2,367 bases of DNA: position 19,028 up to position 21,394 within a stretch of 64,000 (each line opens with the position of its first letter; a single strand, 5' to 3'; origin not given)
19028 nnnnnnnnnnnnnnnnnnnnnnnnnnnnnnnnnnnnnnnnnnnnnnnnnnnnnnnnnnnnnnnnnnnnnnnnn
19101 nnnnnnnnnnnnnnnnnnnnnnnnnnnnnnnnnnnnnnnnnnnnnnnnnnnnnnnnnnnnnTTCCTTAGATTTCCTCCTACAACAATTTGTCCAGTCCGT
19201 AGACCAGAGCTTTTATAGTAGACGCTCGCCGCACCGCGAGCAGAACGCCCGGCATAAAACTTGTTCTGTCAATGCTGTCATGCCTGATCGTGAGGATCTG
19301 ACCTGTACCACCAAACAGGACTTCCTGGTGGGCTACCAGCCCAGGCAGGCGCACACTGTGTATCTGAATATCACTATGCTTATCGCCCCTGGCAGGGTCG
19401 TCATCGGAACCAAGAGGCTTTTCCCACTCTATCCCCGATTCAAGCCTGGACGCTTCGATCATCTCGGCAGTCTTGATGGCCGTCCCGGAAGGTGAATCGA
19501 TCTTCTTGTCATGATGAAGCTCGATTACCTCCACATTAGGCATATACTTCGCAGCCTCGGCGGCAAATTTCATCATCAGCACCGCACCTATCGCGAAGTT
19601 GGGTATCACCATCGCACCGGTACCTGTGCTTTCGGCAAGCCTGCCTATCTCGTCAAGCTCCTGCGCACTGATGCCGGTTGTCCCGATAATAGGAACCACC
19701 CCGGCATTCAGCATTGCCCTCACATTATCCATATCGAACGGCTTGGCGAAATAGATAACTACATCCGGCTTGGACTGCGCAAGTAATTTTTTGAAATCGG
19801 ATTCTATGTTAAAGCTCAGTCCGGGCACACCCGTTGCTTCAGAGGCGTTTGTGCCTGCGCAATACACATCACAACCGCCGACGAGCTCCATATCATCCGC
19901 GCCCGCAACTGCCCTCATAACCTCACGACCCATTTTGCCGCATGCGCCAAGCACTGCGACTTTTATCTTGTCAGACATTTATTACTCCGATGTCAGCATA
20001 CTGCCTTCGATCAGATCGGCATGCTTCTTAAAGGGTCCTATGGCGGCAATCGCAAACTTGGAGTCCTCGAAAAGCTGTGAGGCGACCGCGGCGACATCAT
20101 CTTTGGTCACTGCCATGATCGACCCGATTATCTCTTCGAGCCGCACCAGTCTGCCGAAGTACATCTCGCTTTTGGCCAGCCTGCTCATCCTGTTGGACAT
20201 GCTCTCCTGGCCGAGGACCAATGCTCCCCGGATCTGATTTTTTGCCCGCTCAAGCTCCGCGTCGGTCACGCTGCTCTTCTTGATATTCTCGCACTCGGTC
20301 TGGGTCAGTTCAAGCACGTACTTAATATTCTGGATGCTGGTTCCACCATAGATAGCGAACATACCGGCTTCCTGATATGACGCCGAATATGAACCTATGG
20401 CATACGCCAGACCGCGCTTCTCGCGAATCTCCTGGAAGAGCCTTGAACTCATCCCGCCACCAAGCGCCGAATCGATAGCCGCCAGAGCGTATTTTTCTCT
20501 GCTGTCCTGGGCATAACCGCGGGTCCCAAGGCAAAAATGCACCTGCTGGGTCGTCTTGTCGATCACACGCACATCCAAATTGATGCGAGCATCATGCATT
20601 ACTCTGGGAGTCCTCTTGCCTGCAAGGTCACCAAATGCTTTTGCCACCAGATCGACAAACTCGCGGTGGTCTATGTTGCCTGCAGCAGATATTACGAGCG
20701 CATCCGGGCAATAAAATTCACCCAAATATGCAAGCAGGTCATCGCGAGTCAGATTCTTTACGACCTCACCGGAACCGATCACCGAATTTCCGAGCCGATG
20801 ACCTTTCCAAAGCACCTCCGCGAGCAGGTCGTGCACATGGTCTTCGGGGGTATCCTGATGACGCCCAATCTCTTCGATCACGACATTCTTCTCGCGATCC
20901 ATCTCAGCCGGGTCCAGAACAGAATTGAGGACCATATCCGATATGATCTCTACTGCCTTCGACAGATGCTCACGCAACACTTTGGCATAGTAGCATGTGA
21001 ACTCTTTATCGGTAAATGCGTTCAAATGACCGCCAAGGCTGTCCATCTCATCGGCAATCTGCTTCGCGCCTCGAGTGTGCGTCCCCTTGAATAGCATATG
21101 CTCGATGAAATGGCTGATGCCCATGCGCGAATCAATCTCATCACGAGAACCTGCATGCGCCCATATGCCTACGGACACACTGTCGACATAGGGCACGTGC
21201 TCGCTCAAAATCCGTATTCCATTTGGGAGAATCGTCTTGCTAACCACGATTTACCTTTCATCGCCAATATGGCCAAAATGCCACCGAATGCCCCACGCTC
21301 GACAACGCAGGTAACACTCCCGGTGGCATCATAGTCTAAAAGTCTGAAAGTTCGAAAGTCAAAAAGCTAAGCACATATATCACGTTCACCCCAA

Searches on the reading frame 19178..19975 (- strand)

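Call 87: search_protein_families(library=pfam, proteins=[window:19178-19975:-], max_evalue=0.00001)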
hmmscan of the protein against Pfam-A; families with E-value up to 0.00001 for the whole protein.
window:19178-19975:- (265 aa): 2 families
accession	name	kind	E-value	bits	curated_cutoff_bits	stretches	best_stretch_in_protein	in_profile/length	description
PF05173.19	DapB_C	-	2.3e-35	121.7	27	1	130-265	1-121/121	Dihydrodipicolinate reductase, C-terminus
PF01113.26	DapB_N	-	7.6e-23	81.4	25.6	1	4-127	1-124/124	Dihydrodipicolinate reductase, N-terminus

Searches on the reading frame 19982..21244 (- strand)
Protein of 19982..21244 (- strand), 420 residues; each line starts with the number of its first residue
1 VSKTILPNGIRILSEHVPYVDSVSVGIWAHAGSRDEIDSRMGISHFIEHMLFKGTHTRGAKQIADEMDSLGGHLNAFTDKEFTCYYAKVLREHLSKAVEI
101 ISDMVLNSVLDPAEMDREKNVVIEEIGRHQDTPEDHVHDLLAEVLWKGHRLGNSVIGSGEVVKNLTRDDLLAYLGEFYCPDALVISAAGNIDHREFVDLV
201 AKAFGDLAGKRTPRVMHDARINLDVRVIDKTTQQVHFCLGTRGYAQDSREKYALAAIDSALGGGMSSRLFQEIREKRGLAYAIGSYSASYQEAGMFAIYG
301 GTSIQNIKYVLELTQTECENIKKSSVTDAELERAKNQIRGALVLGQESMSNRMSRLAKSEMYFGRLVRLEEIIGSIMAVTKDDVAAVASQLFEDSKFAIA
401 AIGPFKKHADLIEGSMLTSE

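Call 81: search_protein_families(library=pfam, proteins=[window:19982-21244:-], max_evalue=0.00001)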
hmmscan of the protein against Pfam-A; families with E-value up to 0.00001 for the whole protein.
window:19982-21244:- (420 aa): 2 families
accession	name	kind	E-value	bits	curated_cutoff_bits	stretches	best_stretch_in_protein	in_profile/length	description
PF00675.25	Peptidase_M16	-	4.8e-42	143.8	22.3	1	11-157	1-147/149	Insulinase (Peptidase family M16)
PF05193.26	Peptidase_M16_C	-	2.2e-41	142.1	23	1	164-337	1-180/181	Peptidase M16 inactive domain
